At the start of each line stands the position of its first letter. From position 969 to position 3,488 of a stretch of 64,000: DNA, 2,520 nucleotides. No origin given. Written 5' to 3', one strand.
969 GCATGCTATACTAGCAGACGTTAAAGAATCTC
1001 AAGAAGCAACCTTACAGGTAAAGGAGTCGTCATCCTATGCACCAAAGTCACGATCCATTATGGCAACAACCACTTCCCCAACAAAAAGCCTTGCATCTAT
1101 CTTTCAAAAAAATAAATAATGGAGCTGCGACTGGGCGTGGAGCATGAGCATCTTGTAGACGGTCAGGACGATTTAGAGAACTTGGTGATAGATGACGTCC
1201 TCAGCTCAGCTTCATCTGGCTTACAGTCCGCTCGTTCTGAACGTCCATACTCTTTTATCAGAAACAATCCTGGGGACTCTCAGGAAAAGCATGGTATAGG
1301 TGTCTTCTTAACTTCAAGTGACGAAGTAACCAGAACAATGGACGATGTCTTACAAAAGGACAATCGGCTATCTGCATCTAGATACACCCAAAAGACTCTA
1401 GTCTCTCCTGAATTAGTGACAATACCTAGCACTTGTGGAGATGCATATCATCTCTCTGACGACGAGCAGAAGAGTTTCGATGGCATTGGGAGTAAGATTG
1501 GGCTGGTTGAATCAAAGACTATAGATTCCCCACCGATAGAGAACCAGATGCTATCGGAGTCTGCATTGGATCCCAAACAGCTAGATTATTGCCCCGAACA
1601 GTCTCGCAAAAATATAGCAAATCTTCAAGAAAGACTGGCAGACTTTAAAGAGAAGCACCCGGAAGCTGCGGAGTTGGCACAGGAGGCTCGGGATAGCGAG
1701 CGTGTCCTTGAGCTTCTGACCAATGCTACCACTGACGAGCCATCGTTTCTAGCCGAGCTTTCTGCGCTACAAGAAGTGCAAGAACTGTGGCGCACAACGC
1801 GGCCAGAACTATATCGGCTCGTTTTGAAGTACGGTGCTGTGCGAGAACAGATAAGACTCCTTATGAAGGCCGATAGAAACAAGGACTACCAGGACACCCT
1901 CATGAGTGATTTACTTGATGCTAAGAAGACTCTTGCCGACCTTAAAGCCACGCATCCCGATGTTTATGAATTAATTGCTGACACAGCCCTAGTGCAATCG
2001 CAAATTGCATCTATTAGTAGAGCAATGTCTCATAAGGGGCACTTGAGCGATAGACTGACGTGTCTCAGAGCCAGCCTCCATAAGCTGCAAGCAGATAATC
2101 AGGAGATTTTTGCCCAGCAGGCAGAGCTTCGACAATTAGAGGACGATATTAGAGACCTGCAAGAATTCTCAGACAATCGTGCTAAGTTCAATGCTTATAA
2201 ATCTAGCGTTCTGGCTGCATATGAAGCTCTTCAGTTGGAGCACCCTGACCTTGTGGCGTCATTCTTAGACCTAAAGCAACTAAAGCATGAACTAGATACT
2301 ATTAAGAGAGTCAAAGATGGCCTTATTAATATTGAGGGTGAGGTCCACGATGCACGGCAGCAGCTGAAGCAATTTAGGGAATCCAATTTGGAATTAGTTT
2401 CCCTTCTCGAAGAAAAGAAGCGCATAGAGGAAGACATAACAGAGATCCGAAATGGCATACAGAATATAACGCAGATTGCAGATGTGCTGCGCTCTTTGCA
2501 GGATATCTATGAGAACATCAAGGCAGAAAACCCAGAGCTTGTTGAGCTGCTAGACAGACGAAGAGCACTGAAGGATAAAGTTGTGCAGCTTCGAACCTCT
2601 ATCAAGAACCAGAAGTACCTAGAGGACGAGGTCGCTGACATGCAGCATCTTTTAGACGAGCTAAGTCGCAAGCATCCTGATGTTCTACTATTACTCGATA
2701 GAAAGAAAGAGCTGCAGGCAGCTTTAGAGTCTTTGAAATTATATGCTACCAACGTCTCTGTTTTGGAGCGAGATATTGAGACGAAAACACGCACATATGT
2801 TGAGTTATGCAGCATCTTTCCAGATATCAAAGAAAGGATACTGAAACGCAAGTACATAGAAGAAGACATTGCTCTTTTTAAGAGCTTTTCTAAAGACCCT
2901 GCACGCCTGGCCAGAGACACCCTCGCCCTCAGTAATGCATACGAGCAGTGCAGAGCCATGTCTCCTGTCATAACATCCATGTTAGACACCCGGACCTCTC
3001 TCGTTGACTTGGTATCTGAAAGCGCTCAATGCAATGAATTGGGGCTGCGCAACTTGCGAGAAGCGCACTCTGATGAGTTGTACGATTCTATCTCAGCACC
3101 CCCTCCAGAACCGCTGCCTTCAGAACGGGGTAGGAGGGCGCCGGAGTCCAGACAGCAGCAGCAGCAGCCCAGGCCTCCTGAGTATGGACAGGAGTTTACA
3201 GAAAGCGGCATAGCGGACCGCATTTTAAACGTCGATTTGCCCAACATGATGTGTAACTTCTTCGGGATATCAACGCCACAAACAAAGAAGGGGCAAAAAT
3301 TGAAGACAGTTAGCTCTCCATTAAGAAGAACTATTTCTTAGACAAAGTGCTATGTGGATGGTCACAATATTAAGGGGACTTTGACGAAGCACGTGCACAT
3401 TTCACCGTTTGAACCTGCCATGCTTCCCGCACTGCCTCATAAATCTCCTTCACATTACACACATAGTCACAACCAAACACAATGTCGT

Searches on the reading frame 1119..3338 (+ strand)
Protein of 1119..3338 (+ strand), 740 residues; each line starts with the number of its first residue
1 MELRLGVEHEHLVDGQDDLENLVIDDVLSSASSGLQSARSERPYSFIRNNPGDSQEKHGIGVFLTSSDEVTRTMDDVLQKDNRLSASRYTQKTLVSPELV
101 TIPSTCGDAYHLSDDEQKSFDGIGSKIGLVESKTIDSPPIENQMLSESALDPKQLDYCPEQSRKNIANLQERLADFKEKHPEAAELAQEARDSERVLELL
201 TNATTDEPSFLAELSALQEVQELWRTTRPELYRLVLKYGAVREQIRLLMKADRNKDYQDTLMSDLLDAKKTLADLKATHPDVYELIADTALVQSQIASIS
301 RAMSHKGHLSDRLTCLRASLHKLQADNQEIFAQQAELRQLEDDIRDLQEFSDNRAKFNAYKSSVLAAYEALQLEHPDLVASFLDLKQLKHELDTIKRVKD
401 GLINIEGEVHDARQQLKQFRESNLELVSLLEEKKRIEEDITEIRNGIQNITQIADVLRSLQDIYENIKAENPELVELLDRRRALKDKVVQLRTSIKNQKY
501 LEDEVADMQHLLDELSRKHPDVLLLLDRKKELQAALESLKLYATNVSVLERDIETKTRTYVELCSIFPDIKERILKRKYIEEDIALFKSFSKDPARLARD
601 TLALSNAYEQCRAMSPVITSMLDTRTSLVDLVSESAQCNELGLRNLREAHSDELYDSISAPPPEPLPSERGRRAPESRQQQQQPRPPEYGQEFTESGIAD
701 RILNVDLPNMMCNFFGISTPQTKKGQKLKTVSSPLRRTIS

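Call 72: search_protein_families(library=pfam, proteins=[window:1119-3338:+], max_evalue=0.01)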
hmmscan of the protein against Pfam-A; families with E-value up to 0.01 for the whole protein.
window:1119-3338:+ (740 aa): 1 family
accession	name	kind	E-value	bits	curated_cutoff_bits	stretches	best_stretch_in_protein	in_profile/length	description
PF12325.13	TMF_TATA_bd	-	0.0078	16.8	29.1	0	467-536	28-97/115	TATA element modulatory factor 1 TATA binding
